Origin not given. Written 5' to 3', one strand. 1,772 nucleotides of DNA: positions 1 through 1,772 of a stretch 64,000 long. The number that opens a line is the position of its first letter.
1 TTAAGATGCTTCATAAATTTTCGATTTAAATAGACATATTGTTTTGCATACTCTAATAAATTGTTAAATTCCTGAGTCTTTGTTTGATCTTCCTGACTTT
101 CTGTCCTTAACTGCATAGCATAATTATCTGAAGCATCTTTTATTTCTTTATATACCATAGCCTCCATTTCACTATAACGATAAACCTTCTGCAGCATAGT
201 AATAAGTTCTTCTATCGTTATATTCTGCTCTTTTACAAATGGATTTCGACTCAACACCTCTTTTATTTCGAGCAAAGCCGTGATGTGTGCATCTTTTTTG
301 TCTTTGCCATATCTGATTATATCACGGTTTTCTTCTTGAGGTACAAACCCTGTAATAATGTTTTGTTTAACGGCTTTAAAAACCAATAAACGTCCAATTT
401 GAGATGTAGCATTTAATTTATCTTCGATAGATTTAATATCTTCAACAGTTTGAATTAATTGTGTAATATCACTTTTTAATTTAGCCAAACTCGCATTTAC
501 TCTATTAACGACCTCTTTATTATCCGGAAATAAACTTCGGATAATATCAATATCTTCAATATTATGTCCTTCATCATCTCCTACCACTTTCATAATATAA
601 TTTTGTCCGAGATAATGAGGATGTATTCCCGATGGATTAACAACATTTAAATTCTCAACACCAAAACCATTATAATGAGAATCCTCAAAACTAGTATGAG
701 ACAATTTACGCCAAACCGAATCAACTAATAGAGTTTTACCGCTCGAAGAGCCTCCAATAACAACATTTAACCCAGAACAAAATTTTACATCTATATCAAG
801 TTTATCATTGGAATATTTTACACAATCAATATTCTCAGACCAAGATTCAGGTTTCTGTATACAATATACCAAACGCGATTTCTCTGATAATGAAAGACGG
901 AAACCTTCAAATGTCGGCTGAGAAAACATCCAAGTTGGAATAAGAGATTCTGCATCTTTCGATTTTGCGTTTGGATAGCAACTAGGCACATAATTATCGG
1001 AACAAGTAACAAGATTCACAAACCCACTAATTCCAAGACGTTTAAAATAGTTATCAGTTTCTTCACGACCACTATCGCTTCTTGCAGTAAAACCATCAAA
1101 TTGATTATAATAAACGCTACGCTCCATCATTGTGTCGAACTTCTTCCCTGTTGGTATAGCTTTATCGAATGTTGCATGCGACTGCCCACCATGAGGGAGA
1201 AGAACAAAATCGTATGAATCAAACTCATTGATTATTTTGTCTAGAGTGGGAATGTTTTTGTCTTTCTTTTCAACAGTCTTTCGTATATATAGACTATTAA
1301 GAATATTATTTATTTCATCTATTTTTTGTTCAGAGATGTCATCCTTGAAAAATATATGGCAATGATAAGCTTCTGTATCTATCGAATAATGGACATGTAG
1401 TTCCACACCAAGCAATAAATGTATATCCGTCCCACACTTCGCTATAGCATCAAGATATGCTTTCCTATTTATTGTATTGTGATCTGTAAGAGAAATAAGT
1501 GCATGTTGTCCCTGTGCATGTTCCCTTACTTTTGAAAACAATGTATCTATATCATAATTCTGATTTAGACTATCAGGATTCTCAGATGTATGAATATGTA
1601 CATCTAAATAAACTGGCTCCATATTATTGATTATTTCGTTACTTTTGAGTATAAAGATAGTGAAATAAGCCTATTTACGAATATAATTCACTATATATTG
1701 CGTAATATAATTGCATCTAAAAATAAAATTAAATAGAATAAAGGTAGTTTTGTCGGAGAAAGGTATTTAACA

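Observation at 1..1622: Unlisted 540-codon ORF at the left edge: PHP + P-loop/coiled-coil ATPase, a Ppl-like defence candidate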

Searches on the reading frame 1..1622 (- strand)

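Call 4: search_protein_families(library=pfam, proteins=[window:1-1622:-], max_evalue=1)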
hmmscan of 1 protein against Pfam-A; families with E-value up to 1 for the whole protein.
window:1-1622:- (540 aa): 4 families
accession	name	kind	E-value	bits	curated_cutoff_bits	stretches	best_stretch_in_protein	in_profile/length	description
PF10224.14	DUF2205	-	0.0046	17.5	26.7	0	369-408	15-54/75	Short coiled-coil protein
PF09701.15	Cas_Cmr5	-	0.087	13.5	21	1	439-491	54-108/119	CRISPR-associated protein (Cas_Cmr5)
PF04577.19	Glyco_transf_61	-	0.18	12.5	27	0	101-150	77-126/137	Glycosyltransferase 61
PF21180.3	TOP6A-Spo11_Toprim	-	0.97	9.8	24.1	1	433-501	98-165/170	Topoisomerase 6 subunit A/Spo11, Toprim domain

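Call 5: search_protein_families(library=ncbifam, proteins=[window:1-1622:-], max_evalue=1)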
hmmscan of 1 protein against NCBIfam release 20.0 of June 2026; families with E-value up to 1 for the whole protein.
window:1-1622:- (540 aa): 2 families
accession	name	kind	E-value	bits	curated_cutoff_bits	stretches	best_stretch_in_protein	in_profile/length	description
NF045780.1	TrlF_fam_ATP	equivalog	1.5e-21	76.9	350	1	7-520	9-573/944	TrlF family AAA-like ATPase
NF038032.1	CehA_McbA_metalo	domain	0.096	12.1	80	1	6-76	5-68/315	CehA/McbA family metallohydrolase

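Call 6: search_protein_families(library=padloc, proteins=[window:1-1622:-], max_evalue=1)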
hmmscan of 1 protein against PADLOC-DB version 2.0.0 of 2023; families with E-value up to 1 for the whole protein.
window:1-1622:- (540 aa): 3 families
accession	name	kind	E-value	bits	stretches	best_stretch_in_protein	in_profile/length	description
PDLC00099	GajA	-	3.8e-05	20.8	1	272-313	18-59/626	AAA ATPase domain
PDLC03863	LmuB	-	0.00018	18.3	1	267-303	7-44/610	-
PDLC00071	GajA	-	0.00029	17.7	1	276-350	16-86/588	AAA ATPase domain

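Call 7: find_homologous_proteins(query=window:1-1622:-, max_evalue=0.001)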
Query window:1-1622:- (540 aa): 1366 proteins with E <= 0.001 among 8000 candidates; the best 120 are listed.
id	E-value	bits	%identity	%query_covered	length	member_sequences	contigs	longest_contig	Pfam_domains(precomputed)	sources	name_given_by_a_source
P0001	0.0e+0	1115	90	100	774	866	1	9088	-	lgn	-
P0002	0.0e+0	1089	89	100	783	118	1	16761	-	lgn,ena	-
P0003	0.0e+0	1081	87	100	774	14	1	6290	-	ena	-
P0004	0.0e+0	1063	86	100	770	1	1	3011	-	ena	-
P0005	1.0e-288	976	80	100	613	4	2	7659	-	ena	-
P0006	4.4e-287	971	79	100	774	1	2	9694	-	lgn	-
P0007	4.3e-283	958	78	100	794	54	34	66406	PF02463.26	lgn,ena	-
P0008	5.5e-276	934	76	100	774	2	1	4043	-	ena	-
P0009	8.5e-276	934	75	100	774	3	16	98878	PF02463.26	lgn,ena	-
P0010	2.2e-274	929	75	100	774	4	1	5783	PF02463.26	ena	-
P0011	5.7e-272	921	75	100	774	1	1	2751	PF02463.26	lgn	-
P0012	2.8e-271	919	76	100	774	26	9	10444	PF02463.26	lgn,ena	-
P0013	1.5e-270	916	75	100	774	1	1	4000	PF02463.26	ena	-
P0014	1.9e-270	916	75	100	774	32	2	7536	PF02463.26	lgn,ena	-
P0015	1.9e-270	916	75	100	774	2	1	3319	PF02463.26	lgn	-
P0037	1.5e-262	890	72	100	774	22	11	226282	PF02463.26,PF13304.13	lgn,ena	-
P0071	9.4e-243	825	68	100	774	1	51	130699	-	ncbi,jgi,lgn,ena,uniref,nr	ncbi:ATPase [Prevotella pallens]|uniref:ATPase n=1 Tax=Prevotella pallens TaxID=60133 RepID=UPI001CB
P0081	4.7e-240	816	90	72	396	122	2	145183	-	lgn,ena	-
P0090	9.8e-230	782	64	100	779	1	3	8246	PF13476.13,PF02463.26,PF13304.13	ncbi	-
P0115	7.2e-179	614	51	99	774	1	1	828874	-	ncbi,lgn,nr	ncbi:hypothetical protein SAMN06298214_0467 [Bacteroidales bacterium WCE2004]|nr:hypothetical protei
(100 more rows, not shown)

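Call 8: search_solved_structures(query=window:1-1622:-, max_evalue=1, show_alignments=2)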
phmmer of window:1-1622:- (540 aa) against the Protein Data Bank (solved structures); distinct sequences matched with E-value up to 1: 1.
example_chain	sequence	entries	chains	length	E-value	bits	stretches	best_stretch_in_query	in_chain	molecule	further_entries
3rls_A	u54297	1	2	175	0.4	12.5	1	184-259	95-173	Protein AF-9 homolog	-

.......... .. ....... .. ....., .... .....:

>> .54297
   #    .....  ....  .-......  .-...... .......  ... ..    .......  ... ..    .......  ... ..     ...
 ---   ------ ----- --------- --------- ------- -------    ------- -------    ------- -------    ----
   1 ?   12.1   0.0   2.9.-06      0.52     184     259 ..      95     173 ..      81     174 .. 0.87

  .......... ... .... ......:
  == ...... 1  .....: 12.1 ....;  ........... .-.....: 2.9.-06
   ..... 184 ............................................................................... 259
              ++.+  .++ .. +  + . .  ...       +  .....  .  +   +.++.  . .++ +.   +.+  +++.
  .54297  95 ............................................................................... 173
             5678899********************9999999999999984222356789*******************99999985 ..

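Call 9: search_protein_families(library=pfam, proteins=[P0001, P0007, P0037, P0071, P0090, P0115], max_evalue=0.1)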
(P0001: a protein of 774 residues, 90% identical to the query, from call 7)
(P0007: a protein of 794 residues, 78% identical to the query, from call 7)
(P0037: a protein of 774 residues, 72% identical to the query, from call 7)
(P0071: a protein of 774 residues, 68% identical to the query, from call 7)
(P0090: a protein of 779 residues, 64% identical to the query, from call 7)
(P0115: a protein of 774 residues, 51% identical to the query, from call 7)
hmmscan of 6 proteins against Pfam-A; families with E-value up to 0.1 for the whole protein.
P0001 (774 aa): 2 families
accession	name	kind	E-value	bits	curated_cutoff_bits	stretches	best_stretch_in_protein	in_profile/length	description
PF13304.12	AAA_21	-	2.4e-05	25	27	1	629-709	220-301/304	AAA domain, putative AbiEii toxin, Type IV TA system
PF02463.25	SMC_N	-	0.0027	17.6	40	1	276-721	17-210/220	RecF/RecN/SMC N terminal domain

P0007 (794 aa): 4 families
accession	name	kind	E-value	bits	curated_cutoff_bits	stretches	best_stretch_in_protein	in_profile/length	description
PF02463.25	SMC_N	-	1.5e-06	28.3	40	1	296-742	17-211/220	RecF/RecN/SMC N terminal domain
PF13304.12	AAA_21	-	0.0005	20.7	27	0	527-729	146-301/304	AAA domain, putative AbiEii toxin, Type IV TA system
PF10224.14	DUF2205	-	0.014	15.9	26.7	0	388-428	14-54/75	Short coiled-coil protein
PF13521.12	AAA_28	-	0.015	15.9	27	0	307-343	3-34/164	AAA domain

P0037 (774 aa): 6 families
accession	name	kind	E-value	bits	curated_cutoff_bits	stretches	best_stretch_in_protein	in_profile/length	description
PF02463.25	SMC_N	-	3e-06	27.3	40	1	276-721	17-210/220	RecF/RecN/SMC N terminal domain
PF13304.12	AAA_21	-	5.9e-06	27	27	1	564-709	140-301/304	AAA domain, putative AbiEii toxin, Type IV TA system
PF13476.12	AAA_23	-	0.00075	20.6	27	1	276-528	12-195/201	AAA domain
PF10386.15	DUF2441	-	0.0016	18.9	25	1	369-461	15-100/141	Protein of unknown function (DUF2441)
PF24991.2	Ig_NUP210_4th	-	0.069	13.3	25.2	0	539-585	5-49/79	NUP210 forth Ig-like domain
PF24559.1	UBA_RAD5A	-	0.089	12.7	27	0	355-377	17-39/45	DNA repair protein RAD5A UBA domain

P0071 (774 aa): 3 families
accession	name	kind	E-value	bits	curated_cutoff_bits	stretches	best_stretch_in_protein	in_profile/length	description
PF02463.25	SMC_N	-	0.00014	21.8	40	0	495-720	70-209/220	RecF/RecN/SMC N terminal domain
PF23232.1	AAA_lid_13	-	0.0068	17.2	27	1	492-543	49-101/105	Fungal AAA+ ATPase lid domain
PF13304.12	AAA_21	-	0.0072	16.9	27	0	670-709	262-301/304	AAA domain, putative AbiEii toxin, Type IV TA system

P0090 (779 aa): 4 families
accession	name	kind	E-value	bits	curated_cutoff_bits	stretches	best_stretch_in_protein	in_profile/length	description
PF02463.25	SMC_N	-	3.4e-06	27.1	40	2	270-310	10-51/220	RecF/RecN/SMC N terminal domain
PF13476.12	AAA_23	-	1.4e-05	26.2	27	1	275-528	11-197/201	AAA domain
PF13304.12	AAA_21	-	6.2e-05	23.6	27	0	285-714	1-301/304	AAA domain, putative AbiEii toxin, Type IV TA system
PF13555.12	AAA_29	-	0.059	13.6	27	0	279-311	17-50/61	P-loop containing region of AAA domain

P0115 (774 aa): 3 families
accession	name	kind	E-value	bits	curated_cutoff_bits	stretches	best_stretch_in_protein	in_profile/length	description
PF02463.25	SMC_N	-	5.7e-05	23.1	40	0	451-726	121-216/220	RecF/RecN/SMC N terminal domain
PF13304.12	AAA_21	-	0.00056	20.5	27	0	670-709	262-301/304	AAA domain, putative AbiEii toxin, Type IV TA system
PF13476.12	AAA_23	-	0.0067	17.5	27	1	276-480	12-196/201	AAA domain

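Call 10: search_protein_families(library=padloc, proteins=[P0001, P0007, P0037, P0071, P0090, P0115], max_evalue=0.1)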
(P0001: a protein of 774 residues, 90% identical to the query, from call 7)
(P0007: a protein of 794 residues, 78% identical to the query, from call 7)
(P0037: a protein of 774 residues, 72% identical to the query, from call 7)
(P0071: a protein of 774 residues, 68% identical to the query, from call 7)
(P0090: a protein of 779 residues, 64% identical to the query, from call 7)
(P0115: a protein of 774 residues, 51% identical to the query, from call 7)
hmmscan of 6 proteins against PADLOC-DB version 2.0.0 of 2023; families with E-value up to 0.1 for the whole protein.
P0001 (774 aa): 12 families
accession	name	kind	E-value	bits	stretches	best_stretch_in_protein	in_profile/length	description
PDLC02208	Ppl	-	6.2e-19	65.6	2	634-764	764-889/894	-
PDLC04135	mad3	-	1.8e-07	29.1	1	276-733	15-349/374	mads_3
PDLC04678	PDC-M49A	-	2.6e-07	27.3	1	648-716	550-618/681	-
PDLC04164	AriA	-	2.5e-06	25.2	1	541-724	62-249/253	-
PDLC04213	HEC-02A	-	5.5e-06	24.2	1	276-708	16-273/337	-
PDLC02980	AriA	-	1.3e-05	23.4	1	578-710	173-302/304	-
PDLC04680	PDC-M49A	-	4.6e-05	20.2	2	278-309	226-257/674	-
PDLC03863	LmuB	-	5.1e-05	20.1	1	265-304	5-45/610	-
PDLC00071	GajA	-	5.2e-05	20.2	1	276-349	16-85/588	AAA ATPase domain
PDLC00080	GajA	-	8.8e-05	19.4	1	270-316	17-63/622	AAA ATPase domain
PDLC00099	GajA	-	0.00013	19.1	1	272-314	18-60/626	AAA ATPase domain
PDLC00096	GajA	-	0.00039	17.3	1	276-312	17-53/630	AAA ATPase domain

P0007 (794 aa): 8 families
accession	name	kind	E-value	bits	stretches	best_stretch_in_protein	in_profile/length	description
PDLC02208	Ppl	-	1.3e-17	61.3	2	654-784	764-889/894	-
PDLC04135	mad3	-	4.8e-07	27.6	1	296-744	15-339/374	mads_3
PDLC04164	AriA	-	3.4e-06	24.8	1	542-743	43-248/253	-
PDLC04680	PDC-M49A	-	3.7e-06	23.8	2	296-326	224-254/674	-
PDLC03863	LmuB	-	1.3e-05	22.1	1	288-324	8-45/610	-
PDLC00071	GajA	-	9.1e-05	19.4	1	296-498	16-213/588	AAA ATPase domain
PDLC02980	AriA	-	0.00012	20.2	1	531-730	165-302/304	-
PDLC04678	PDC-M49A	-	0.00021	17.7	1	469-736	364-618/681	-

P0037 (774 aa): 10 families
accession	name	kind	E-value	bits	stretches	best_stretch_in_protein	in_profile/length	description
PDLC02208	Ppl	-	7.7e-17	58.7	2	634-765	764-890/894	-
PDLC04135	mad3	-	1e-08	33.2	1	276-709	15-325/374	mads_3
PDLC04164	AriA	-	2.2e-07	28.7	2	521-725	42-250/253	-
PDLC00071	GajA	-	7e-07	26.4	1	276-419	16-154/588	AAA ATPase domain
PDLC04678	PDC-M49A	-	1.3e-06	25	1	668-713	570-615/681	-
PDLC04213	HEC-02A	-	2.6e-06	25.2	1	276-316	16-56/337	-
PDLC00099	GajA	-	2.2e-05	21.6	1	271-314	17-60/626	AAA ATPase domain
PDLC02980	AriA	-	3.6e-05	21.9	1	285-710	1-302/304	-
PDLC03863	LmuB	-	4.7e-05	20.3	1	265-306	5-47/610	-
PDLC00096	GajA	-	0.00069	16.4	1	277-339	18-77/630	AAA ATPase domain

P0071 (774 aa): 6 families
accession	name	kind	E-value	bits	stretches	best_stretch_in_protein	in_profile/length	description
PDLC02208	Ppl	-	8e-18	61.9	1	640-764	770-889/894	-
PDLC04135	mad3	-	1.4e-08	32.7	1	269-735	9-351/374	mads_3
PDLC03863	LmuB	-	3.7e-05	20.6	1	265-304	5-45/610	-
PDLC04678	PDC-M49A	-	0.00061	16.2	0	449-720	347-622/681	-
PDLC04140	mad8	-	0.0025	15.4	1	274-467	17-101/314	mads_8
PDLC04680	PDC-M49A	-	0.009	12.6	1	277-306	225-254/674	-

P0090 (779 aa): 21 families
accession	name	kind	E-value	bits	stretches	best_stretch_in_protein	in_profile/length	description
PDLC02208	Ppl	-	9.3e-20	68.3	2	646-770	771-890/894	-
PDLC04135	mad3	-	3.2e-12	44.7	1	268-736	8-347/374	mads_3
PDLC04164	AriA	-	2.4e-09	35.1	2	603-729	113-249/253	-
PDLC00091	GajA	-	3e-07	27.7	1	265-315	6-56/627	AAA ATPase domain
PDLC00080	GajA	-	3.4e-07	27.4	1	271-316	18-63/622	AAA ATPase domain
PDLC04213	HEC-02A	-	5.1e-07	27.5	1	276-320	16-60/337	-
PDLC03863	LmuB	-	8.5e-07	26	1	265-304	5-45/610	-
PDLC04678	PDC-M49A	-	1.1e-06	25.2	1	443-720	338-617/681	-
PDLC04679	PDC-M49A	-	1.9e-06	24.9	1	674-727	430-484/541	-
PDLC00099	GajA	-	8.8e-06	22.9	1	273-316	19-62/626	AAA ATPase domain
PDLC00096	GajA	-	1.5e-05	21.9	1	274-313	15-54/630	AAA ATPase domain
PDLC00071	GajA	-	1.7e-05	21.9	1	276-345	16-81/588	AAA ATPase domain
PDLC03867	LmuB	-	6.3e-05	19.7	1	273-304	15-46/605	-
PDLC02980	AriA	-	6.9e-05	20.9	1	285-715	1-302/304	-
PDLC00278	PtuA1|PtuA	-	0.0008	16.8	0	275-308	15-48/436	AAA ATPase domain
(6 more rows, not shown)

P0115 (774 aa): 20 families
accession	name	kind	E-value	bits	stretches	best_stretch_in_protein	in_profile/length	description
PDLC02208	Ppl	-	2.4e-18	63.7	2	634-765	764-890/894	-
PDLC04135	mad3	-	4.1e-08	31.2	1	457-736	151-352/374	mads_3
PDLC04678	PDC-M49A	-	4.2e-08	29.9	1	658-731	560-634/681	-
PDLC04680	PDC-M49A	-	6.4e-07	26.3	2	277-310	225-258/674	-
PDLC04164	AriA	-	6.4e-06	23.9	1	632-714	157-239/253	-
PDLC03867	LmuB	-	8e-06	22.6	1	264-304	5-46/605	-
PDLC00080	GajA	-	1.4e-05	22.1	1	271-313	18-60/622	AAA ATPase domain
PDLC04213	HEC-02A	-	3.5e-05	21.5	1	276-311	16-51/337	-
PDLC00096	GajA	-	3.6e-05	20.7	1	274-308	15-49/630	AAA ATPase domain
PDLC04679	PDC-M49A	-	3.6e-05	20.6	1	655-723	417-486/541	-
PDLC03863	LmuB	-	3.7e-05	20.6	1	265-303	5-44/610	-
PDLC00071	GajA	-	5e-05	20.3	1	276-334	16-69/588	AAA ATPase domain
PDLC00091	GajA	-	6.1e-05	20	1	276-333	17-69/627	AAA ATPase domain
PDLC00102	GajA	-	6.7e-05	19.5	1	647-709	267-329/532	AAA ATPase domain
PDLC00099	GajA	-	7.9e-05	19.8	1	275-311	21-57/626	AAA ATPase domain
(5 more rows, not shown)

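Call 11: search_protein_families(library=ncbifam, proteins=[P0001, P0007, P0037, P0071, P0090, P0115], max_evalue=0.1)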
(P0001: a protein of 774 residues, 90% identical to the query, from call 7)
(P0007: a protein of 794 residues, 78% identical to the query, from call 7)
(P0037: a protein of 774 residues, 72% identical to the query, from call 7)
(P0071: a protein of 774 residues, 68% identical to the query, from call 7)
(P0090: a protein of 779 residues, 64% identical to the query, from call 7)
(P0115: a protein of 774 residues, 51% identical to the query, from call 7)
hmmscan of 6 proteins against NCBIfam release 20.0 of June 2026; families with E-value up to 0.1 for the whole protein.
P0001 (774 aa): 6 families
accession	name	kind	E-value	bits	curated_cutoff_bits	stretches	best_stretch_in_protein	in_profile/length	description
NF045780.1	TrlF_fam_ATP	equivalog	2e-55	189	350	2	353-768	502-944/944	TrlF family AAA-like ATPase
NF045781.1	Spaf1101_AAA_ATP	equivalog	2e-27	96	475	1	269-768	329-833/836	Spaf_1101 family AAA-like ATPase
NF042955.1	Ppl_antiphage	equivalog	7.3e-20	70.5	1000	1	634-765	754-880/882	anti-phage protein Ppl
TIGR00634.1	recN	equivalog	0.00089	18.3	407.85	0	690-740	485-535/563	DNA repair protein RecN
NF038032.1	CehA_McbA_metalo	domain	0.0026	17.3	80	1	6-79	5-70/315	CehA/McbA family metallohydrolase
TIGR01667.1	YCCS_YHFK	subfamily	0.043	12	467.8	1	481-556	554-629/701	YccS/YhfK family putative transporter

P0007 (794 aa): 5 families
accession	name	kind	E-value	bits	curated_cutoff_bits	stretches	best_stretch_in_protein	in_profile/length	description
NF045780.1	TrlF_fam_ATP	equivalog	7.5e-57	193.7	350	2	389-788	518-944/944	TrlF family AAA-like ATPase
NF045781.1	Spaf1101_AAA_ATP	equivalog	2e-28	99.3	475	1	64-788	110-833/836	Spaf_1101 family AAA-like ATPase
NF042955.1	Ppl_antiphage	equivalog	8.3e-20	70.3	1000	1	654-785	754-880/882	anti-phage protein Ppl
TIGR00634.1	recN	equivalog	0.00015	20.8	407.85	0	710-763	485-538/563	DNA repair protein RecN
NF038032.1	CehA_McbA_metalo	domain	0.0054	16.2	80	1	26-107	5-71/315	CehA/McbA family metallohydrolase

P0037 (774 aa): 5 families
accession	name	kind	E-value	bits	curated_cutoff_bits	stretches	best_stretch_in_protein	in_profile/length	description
NF045780.1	TrlF_fam_ATP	equivalog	1.2e-57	196.3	350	2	356-768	505-944/944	TrlF family AAA-like ATPase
NF045781.1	Spaf1101_AAA_ATP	equivalog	2.4e-30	105.7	475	1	274-768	334-833/836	Spaf_1101 family AAA-like ATPase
NF042955.1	Ppl_antiphage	equivalog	3.5e-17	61.6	1000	1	634-765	754-880/882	anti-phage protein Ppl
TIGR00634.1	recN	equivalog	0.00081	18.4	407.85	0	690-739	485-534/563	DNA repair protein RecN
NF038032.1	CehA_McbA_metalo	domain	0.0016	17.9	80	1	6-78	5-69/315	CehA/McbA family metallohydrolase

P0071 (774 aa): 5 families
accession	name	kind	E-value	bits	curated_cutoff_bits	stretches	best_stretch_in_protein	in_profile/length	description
NF045780.1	TrlF_fam_ATP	equivalog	3.9e-57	194.7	350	2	352-768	501-944/944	TrlF family AAA-like ATPase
NF045781.1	Spaf1101_AAA_ATP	equivalog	3.9e-32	111.6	475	1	45-768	111-833/836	Spaf_1101 family AAA-like ATPase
NF042955.1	Ppl_antiphage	equivalog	1.2e-18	66.5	1000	1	635-765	755-880/882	anti-phage protein Ppl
TIGR00634.1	recN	equivalog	0.0061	15.5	407.85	0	690-739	485-534/563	DNA repair protein RecN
NF038032.1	CehA_McbA_metalo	domain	0.056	12.8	80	0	6-92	5-76/315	CehA/McbA family metallohydrolase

P0090 (779 aa): 8 families
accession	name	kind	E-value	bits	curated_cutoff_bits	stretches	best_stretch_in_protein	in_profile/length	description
NF045780.1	TrlF_fam_ATP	equivalog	5.5e-59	200.8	350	2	474-773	645-944/944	TrlF family AAA-like ATPase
NF045781.1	Spaf1101_AAA_ATP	equivalog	9.3e-33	113.7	475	1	44-773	110-833/836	Spaf_1101 family AAA-like ATPase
NF042955.1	Ppl_antiphage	equivalog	6.2e-22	77.4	1000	2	639-770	754-880/882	anti-phage protein Ppl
TIGR00634.1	recN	equivalog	0.00013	21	407.85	0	695-756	485-546/563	DNA repair protein RecN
NF038032.1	CehA_McbA_metalo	domain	0.00099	18.6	80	1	6-78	5-69/315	CehA/McbA family metallohydrolase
TIGR00611.2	recf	equivalog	0.0022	17.2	172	1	264-318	3-56/339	DNA replication/repair protein RecF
NF003034.1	PRK03918.1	equivalog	0.015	13.2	700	1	273-308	13-48/878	DNA double-strand break repair ATPase Rad50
NF041577.1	nside_bi_sphtase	equivalog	0.058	12.6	400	1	6-82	4-72/276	3',5'-nucleoside bisphosphate phosphatase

P0115 (774 aa): 5 families
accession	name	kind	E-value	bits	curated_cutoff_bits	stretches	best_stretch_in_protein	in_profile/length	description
NF045780.1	TrlF_fam_ATP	equivalog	1.7e-62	212.4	350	2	447-768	616-944/944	TrlF family AAA-like ATPase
NF045781.1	Spaf1101_AAA_ATP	equivalog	5.8e-33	114.3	475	1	42-768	108-833/836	Spaf_1101 family AAA-like ATPase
NF042955.1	Ppl_antiphage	equivalog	6.4e-22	77.3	1000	2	634-765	754-880/882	anti-phage protein Ppl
NF041007.1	cell_div_CdvA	equivalog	0.0033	16.9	350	1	370-459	106-191/235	cell division protein CdvA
NF052470.1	CT584_fam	equivalog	0.053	13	220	0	467-563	12-102/179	CT584 family type III secretion system tip protein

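Call 12: find_encoding_contigs(protein=P0001, flank=10000, max_places=6)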
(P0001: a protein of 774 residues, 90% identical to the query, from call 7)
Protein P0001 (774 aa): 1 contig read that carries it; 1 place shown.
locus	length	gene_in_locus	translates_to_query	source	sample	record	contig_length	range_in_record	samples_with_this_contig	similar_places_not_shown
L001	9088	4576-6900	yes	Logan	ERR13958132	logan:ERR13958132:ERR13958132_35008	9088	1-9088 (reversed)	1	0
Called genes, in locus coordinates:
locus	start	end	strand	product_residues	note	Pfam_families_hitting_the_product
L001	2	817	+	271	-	?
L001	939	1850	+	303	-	PF02086:MethyltransfD12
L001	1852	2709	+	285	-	PF04556:DpnII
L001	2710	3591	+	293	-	PF01555:N6_N4_Mtase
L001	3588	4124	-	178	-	-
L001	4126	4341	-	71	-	PF13560:HTH_31 (weak), PF12844:HTH_19, PF01381:HTH_3, PF13443:HTH_26 (weak)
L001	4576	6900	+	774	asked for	-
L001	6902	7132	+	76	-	-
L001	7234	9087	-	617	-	?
